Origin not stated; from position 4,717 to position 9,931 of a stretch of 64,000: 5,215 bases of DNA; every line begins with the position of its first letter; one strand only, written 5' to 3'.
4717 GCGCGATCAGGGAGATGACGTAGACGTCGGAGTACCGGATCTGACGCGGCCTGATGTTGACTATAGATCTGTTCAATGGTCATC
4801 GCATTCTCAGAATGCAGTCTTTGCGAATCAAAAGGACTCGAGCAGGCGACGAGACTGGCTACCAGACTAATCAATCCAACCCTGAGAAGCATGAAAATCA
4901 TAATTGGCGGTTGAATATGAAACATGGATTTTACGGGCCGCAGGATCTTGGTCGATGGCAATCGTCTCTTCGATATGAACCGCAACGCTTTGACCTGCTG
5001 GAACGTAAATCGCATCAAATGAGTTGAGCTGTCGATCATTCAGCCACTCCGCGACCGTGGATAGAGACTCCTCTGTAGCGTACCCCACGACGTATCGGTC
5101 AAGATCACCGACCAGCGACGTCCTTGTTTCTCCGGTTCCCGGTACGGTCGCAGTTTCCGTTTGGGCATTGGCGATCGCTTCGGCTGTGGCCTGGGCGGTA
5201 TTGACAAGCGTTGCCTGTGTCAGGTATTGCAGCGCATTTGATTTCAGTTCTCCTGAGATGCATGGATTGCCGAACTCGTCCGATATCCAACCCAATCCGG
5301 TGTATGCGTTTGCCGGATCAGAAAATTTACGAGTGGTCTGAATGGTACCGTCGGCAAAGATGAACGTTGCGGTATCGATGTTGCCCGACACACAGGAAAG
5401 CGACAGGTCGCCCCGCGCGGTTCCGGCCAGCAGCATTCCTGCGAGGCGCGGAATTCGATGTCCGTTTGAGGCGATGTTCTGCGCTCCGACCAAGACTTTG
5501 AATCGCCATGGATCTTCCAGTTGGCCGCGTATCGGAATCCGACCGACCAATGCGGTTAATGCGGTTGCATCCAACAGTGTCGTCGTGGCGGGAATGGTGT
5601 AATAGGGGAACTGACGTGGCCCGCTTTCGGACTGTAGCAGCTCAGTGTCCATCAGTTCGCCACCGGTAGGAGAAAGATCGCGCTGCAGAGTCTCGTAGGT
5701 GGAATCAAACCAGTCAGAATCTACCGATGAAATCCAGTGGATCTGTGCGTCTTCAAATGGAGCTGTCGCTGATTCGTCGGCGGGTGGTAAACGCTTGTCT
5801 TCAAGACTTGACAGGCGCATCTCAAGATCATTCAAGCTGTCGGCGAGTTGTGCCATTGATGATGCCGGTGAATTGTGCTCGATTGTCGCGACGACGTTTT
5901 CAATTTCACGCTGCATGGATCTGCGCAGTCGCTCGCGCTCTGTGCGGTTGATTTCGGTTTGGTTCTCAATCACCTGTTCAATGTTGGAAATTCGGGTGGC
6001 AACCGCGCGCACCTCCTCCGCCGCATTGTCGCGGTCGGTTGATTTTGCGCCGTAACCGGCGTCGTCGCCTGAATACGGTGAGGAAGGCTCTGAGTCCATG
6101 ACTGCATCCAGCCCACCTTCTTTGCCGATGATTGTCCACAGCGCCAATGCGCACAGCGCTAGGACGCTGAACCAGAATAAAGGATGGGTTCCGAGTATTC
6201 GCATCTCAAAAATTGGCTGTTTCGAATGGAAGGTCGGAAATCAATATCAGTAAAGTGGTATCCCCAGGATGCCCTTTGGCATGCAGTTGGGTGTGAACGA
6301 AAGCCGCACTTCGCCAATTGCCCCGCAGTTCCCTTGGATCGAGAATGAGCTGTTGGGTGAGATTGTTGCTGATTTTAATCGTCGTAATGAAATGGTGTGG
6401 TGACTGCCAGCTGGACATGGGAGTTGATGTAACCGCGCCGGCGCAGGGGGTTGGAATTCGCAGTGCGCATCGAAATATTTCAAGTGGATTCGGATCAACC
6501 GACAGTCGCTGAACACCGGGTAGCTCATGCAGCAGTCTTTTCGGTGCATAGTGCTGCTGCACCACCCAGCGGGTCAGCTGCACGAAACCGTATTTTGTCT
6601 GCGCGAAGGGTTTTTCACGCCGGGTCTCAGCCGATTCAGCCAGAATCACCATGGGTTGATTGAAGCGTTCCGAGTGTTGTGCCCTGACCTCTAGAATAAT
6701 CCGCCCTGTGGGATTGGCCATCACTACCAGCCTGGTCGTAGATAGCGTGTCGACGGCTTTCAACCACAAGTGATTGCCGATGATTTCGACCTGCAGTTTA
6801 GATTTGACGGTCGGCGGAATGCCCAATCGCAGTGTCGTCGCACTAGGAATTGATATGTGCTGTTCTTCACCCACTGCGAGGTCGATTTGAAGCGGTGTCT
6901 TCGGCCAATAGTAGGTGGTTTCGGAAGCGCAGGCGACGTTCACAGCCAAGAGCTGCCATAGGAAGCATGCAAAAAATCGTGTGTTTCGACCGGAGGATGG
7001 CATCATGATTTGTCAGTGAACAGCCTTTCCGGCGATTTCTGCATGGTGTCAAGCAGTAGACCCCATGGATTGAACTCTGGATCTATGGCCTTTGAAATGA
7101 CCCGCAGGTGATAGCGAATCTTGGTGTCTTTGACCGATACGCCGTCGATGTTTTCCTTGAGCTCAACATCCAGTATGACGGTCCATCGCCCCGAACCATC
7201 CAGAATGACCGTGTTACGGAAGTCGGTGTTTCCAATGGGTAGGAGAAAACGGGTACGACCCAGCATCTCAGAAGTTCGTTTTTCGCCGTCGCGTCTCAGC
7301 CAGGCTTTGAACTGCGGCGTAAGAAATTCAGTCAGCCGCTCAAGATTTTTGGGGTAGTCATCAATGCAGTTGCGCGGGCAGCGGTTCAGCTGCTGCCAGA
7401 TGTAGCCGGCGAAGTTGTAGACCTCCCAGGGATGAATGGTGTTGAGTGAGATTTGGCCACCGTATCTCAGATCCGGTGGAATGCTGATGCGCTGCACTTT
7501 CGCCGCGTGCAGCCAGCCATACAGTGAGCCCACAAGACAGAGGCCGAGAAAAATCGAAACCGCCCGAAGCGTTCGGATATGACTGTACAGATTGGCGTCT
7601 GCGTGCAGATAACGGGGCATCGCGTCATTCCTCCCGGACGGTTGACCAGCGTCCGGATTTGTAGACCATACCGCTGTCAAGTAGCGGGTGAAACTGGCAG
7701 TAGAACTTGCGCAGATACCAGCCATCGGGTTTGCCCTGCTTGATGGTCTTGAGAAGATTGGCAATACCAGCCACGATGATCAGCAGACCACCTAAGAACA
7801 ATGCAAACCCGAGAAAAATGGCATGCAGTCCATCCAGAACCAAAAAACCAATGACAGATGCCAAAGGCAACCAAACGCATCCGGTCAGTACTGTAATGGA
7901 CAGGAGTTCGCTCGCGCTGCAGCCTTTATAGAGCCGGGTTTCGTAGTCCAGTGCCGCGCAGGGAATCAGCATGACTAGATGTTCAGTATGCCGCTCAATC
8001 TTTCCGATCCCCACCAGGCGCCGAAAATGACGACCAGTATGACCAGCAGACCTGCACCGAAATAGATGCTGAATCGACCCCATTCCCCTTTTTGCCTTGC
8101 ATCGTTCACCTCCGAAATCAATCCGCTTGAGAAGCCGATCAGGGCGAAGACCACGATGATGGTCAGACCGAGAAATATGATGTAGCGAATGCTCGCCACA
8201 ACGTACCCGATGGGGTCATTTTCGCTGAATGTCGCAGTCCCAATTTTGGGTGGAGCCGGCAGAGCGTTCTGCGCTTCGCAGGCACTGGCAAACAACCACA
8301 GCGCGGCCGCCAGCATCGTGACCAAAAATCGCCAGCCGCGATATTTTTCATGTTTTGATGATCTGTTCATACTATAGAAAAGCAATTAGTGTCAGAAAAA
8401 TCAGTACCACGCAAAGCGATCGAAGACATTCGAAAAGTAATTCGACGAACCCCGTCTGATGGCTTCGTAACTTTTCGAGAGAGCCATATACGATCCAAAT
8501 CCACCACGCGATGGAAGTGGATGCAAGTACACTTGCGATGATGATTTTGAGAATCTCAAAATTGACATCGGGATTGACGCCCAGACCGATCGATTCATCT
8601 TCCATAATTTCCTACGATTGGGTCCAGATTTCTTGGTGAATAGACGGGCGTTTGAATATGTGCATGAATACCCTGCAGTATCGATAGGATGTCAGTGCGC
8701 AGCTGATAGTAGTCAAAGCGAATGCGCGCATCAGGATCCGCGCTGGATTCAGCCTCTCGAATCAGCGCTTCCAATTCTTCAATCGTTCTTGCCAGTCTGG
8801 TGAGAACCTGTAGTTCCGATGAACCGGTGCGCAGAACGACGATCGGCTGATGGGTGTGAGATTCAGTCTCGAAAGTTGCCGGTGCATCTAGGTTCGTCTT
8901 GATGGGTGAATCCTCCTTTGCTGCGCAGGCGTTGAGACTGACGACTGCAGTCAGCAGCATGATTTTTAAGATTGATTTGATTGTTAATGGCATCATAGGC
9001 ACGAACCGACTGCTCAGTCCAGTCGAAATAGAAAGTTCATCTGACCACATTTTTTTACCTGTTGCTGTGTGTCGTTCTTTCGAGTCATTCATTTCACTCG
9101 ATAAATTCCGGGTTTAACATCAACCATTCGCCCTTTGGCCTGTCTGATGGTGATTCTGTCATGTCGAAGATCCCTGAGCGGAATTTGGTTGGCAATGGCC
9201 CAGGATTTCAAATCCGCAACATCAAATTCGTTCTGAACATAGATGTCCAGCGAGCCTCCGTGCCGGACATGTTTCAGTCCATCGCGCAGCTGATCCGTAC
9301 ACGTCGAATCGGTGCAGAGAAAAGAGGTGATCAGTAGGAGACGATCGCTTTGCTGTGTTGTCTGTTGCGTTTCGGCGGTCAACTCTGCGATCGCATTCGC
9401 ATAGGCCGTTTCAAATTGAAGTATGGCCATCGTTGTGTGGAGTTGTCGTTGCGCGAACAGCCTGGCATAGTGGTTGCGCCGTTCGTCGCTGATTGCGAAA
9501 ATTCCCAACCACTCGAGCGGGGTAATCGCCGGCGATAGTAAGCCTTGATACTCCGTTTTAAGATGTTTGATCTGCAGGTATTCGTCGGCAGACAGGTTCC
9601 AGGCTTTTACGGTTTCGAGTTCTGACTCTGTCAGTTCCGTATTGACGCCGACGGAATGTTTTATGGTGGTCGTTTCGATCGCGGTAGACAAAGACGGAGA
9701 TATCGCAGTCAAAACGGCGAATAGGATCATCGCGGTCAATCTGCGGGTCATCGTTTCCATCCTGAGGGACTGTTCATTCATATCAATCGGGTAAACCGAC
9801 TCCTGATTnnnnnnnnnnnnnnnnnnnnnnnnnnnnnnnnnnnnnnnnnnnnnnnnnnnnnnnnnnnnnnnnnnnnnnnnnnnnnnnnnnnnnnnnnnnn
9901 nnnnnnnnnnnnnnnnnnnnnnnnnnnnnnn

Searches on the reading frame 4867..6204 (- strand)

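Call 40: search_protein_families(library=ncbifam, proteins=[window:4867-6204:-], max_evalue=0.001)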
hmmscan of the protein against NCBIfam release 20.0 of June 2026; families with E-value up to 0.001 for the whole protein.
window:4867-6204:- (445 aa): 1 family
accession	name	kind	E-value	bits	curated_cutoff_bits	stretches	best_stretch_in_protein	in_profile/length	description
TIGR03752.1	conj_TIGR03752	hypoth_equivalog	9.3e-87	292.2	241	1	72-427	107-469/471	TIGR03752 family integrating conjugative element protein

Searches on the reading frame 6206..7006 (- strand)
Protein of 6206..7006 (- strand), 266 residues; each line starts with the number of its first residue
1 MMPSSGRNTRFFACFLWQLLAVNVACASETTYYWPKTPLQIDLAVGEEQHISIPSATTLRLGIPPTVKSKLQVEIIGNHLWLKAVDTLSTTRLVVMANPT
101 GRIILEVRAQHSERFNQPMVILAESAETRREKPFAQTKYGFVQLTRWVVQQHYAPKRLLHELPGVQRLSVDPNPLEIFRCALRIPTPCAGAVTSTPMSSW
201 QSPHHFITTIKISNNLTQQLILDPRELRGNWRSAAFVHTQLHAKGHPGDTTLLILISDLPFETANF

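Call 40: search_protein_families(library=ncbifam, proteins=[window:6206-7006:-], max_evalue=0.001)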
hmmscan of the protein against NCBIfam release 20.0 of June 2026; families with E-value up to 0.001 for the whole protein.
window:6206-7006:- (266 aa): 1 family
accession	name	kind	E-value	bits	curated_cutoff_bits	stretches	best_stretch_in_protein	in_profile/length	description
TIGR03749.1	conj_TIGR03749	hypoth_equivalog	3.3e-45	154.7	138.8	1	21-264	5-258/259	TIGR03749 family integrating conjugative element protein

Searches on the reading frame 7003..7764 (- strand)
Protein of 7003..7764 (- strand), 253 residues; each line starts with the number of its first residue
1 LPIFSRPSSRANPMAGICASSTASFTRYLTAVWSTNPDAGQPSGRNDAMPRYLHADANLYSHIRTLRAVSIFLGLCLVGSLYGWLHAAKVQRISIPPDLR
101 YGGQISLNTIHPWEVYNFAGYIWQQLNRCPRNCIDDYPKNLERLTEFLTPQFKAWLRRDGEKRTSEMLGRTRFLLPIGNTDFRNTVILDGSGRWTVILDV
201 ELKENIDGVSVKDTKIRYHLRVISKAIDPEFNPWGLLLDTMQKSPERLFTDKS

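Call 40: search_protein_families(library=ncbifam, proteins=[window:7003-7764:-], max_evalue=0.001)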
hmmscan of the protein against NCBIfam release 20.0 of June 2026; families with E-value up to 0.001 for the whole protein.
window:7003-7764:- (253 aa): 1 family
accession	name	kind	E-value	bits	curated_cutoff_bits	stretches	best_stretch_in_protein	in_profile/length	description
TIGR03746.1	conj_TIGR03746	equivalog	7.6e-49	166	137.25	1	57-248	6-200/202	PFL_4703 family integrating conjugative element protein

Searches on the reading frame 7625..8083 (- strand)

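Call 40: search_protein_families(library=ncbifam, proteins=[window:7625-8083:-], max_evalue=0.001)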
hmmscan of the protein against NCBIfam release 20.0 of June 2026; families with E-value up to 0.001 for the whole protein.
window:7625-8083:- (152 aa): 1 family
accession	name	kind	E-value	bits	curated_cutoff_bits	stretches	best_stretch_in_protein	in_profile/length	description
TIGR03750.1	conj_TIGR03750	hypoth_equivalog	4.8e-13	49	70.75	1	45-150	8-111/111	TIGR03750 family conjugal transfer protein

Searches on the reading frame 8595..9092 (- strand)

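Call 40: search_protein_families(library=ncbifam, proteins=[window:8595-9092:-], max_evalue=0.001)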
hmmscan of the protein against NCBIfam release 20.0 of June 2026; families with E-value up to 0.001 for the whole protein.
window:8595-9092:- (165 aa): 1 family
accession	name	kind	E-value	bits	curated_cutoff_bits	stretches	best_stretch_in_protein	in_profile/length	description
TIGR01690.2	ICE_RAQPRD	equivalog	2.5e-15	56.3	50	1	91-164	4-79/80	integrative conjugative element protein, RAQPRD family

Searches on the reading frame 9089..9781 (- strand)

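Call 40: search_protein_families(library=ncbifam, proteins=[window:9089-9781:-], max_evalue=0.001)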
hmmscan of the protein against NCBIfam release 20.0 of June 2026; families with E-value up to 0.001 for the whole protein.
window:9089-9781:- (230 aa): 2 families
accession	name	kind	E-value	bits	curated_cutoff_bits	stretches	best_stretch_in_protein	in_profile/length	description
TIGR03759.1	conj_TIGR03759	hypoth_equivalog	9.5e-24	83.9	126.4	1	52-222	3-182/200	TIGR03759 family integrating conjugative element protein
NF047579.1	LIC_13029_fam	subfamily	0.00093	18.8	250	0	112-151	226-265/282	LIC_13029 family protein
